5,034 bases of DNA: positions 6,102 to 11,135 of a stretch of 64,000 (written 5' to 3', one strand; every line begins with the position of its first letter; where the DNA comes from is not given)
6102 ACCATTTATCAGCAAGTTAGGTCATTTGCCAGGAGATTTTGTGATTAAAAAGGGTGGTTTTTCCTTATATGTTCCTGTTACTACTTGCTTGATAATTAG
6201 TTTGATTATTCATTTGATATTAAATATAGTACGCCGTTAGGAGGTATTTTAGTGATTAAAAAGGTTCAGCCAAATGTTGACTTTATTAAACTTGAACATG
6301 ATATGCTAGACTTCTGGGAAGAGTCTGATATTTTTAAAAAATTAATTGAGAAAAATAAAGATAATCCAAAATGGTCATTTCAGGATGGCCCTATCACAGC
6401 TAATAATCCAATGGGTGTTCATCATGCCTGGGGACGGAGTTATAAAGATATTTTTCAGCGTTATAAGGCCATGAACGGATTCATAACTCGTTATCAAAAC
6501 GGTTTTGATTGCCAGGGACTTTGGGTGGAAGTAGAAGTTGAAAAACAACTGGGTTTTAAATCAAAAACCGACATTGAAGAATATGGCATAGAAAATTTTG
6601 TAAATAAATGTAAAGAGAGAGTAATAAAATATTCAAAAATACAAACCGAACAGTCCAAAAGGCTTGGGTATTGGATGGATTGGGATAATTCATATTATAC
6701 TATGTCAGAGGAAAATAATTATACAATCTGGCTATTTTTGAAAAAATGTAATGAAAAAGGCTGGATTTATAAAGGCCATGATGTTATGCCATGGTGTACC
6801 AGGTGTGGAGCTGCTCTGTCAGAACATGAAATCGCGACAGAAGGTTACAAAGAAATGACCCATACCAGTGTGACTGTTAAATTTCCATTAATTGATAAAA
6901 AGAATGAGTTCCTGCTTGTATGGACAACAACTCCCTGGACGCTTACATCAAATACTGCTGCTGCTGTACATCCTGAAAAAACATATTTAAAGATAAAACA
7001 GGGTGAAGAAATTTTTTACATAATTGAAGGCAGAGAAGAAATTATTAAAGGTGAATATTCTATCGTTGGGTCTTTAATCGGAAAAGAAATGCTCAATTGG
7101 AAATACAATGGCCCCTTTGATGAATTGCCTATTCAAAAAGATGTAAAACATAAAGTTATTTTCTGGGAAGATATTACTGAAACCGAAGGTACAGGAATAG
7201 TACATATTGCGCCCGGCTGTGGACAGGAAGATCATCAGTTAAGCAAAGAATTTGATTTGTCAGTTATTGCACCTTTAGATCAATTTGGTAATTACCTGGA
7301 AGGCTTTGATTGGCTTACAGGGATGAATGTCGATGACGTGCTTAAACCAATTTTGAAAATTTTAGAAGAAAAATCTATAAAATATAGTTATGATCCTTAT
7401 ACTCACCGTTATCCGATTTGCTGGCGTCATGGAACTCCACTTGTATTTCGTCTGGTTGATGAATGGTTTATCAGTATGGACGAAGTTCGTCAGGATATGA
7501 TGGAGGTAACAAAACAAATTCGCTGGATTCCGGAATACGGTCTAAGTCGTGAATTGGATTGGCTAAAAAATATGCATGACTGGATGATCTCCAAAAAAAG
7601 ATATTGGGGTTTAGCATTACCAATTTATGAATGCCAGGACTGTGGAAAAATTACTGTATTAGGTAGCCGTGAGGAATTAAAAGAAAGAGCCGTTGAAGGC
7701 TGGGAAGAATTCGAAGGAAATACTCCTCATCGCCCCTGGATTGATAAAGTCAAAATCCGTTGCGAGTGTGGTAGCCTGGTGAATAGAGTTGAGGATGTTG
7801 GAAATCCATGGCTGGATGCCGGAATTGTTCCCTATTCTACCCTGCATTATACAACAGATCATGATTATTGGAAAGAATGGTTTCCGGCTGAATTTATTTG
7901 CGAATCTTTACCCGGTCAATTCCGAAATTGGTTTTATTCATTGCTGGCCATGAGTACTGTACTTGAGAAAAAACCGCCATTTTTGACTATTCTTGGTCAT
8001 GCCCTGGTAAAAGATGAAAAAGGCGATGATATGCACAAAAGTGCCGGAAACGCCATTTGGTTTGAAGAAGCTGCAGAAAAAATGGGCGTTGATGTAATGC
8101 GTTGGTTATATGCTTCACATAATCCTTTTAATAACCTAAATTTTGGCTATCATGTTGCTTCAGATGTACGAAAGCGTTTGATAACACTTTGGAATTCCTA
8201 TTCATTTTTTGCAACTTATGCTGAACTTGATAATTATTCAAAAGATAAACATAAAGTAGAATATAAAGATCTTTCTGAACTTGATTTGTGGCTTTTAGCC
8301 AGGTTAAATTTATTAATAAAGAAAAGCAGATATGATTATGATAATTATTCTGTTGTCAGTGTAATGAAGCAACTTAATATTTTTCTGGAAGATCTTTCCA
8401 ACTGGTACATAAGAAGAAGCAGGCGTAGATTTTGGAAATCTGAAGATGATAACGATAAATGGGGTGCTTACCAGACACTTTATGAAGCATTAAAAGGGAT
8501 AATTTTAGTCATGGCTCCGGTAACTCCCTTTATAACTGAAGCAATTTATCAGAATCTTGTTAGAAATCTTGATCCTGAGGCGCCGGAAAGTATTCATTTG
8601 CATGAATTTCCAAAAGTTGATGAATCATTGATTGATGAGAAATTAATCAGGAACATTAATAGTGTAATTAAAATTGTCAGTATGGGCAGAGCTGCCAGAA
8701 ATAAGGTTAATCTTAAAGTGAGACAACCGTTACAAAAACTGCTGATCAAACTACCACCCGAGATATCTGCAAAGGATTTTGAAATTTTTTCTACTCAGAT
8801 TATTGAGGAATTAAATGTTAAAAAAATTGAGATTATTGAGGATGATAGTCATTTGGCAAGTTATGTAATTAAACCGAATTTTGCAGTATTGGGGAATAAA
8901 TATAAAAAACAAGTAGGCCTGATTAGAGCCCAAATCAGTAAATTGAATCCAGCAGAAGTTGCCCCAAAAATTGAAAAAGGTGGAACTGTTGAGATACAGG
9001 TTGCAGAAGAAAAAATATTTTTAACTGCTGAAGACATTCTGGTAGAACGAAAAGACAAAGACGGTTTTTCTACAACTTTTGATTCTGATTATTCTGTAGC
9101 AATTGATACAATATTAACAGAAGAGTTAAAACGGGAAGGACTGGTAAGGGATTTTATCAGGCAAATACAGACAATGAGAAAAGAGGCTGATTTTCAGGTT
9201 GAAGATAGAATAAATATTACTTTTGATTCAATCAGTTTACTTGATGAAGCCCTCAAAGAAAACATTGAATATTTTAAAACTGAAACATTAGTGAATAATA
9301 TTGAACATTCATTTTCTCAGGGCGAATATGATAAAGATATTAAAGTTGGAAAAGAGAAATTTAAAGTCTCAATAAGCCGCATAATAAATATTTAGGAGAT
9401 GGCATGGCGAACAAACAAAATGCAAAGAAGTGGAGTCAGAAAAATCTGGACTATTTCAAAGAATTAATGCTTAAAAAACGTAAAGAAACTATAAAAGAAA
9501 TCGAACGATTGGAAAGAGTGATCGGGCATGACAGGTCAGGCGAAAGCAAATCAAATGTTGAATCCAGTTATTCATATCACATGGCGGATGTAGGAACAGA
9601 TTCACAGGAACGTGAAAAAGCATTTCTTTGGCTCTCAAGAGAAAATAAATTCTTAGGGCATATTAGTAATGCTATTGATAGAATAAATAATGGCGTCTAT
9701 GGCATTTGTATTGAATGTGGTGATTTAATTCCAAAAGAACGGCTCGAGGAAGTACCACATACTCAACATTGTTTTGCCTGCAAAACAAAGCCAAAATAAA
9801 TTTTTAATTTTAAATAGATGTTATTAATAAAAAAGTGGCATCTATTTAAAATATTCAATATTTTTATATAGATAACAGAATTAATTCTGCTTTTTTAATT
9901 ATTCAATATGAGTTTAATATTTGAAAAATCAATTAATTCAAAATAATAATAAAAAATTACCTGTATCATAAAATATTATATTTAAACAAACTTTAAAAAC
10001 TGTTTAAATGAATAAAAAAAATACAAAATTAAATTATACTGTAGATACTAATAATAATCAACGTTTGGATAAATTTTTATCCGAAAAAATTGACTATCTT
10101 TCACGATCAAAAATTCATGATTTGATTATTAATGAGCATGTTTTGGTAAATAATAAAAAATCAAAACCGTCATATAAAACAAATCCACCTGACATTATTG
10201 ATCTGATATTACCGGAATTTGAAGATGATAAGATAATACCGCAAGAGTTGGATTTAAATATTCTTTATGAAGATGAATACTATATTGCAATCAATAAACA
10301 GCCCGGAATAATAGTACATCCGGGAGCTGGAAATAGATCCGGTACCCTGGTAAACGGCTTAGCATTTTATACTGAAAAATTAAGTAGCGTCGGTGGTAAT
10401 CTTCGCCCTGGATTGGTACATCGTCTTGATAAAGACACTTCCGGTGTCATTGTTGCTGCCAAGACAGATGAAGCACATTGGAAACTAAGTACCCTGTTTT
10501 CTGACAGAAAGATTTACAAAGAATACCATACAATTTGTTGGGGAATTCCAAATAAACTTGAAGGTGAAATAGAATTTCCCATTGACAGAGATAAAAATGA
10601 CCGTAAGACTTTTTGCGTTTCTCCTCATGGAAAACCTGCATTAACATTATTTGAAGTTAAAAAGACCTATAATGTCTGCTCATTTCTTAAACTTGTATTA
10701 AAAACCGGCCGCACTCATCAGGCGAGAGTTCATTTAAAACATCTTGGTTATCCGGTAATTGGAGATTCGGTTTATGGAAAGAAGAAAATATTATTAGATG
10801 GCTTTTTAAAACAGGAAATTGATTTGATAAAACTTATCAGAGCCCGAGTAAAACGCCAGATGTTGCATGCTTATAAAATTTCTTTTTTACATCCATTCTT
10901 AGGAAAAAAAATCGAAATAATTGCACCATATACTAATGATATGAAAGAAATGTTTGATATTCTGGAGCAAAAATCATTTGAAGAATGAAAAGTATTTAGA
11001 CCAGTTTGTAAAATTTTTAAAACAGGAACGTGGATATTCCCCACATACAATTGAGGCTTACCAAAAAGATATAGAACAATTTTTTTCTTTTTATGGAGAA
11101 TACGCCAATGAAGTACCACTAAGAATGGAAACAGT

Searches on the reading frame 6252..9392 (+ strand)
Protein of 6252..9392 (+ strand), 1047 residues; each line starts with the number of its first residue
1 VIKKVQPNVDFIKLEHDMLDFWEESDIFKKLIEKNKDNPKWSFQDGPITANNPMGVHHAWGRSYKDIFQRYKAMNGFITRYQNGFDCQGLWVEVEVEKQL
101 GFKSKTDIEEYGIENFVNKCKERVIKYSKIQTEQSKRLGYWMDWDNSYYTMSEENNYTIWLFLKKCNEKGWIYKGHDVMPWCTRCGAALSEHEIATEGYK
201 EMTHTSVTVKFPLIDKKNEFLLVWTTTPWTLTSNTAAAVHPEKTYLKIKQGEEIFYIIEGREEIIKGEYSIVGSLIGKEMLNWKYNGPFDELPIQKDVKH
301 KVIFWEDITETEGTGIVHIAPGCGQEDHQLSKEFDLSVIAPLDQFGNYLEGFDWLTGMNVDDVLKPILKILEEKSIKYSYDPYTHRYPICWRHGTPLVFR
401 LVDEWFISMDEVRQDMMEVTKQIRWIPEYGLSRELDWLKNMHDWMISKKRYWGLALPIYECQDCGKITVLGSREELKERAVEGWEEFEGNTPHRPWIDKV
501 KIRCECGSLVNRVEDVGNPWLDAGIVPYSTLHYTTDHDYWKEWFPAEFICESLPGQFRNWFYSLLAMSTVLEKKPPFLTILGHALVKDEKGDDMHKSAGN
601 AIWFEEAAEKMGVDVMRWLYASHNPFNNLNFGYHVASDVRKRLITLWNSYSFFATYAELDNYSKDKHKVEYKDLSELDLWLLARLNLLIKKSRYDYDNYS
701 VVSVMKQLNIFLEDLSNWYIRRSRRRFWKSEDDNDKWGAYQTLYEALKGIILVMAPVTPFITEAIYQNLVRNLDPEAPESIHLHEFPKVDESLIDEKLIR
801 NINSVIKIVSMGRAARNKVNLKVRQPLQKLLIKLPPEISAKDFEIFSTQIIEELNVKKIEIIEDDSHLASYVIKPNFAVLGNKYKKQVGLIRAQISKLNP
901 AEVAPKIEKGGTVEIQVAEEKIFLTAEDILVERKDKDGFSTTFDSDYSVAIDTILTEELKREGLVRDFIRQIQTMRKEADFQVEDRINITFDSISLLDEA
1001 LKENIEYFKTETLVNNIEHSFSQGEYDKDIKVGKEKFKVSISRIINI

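Call 35: search_protein_families(library=pfam, proteins=[window:6252-9392:+], max_evalue=0.0001)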
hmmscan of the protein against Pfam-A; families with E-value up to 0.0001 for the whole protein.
window:6252-9392:+ (1047 aa): 4 families
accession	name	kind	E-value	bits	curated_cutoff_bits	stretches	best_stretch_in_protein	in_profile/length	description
PF00133.28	tRNA-synt_1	-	4.9e-95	319.2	22.7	1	18-627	2-409/414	tRNA synthetases class I (I, L, M and V)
PF19302.4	DUF5915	-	1.9e-51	174.8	27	1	849-1043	3-194/195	Domain of unknown function (DUF5915)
PF08264.19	Anticodon_1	-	3.7e-33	114.9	25.1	1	678-829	1-146/148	Anticodon-binding domain of tRNA ligase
PF09334.17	tRNA-synt_1g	-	5e-12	45.7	20.1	0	520-627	248-361/391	tRNA synthetases class I (M)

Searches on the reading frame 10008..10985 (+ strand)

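Call 35: search_protein_families(library=pfam, proteins=[window:10008-10985:+], max_evalue=0.0001)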
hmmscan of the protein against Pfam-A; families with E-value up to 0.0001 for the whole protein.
window:10008-10985:+ (326 aa): 2 families
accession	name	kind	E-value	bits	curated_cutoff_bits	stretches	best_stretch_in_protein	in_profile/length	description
PF00849.27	PseudoU_synth_2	-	1.3e-29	103.8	26.8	1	91-245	1-152/152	RNA pseudouridylate synthase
PF01479.30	S4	-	4.1e-06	26.8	22.8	1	18-60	1-44/48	S4 domain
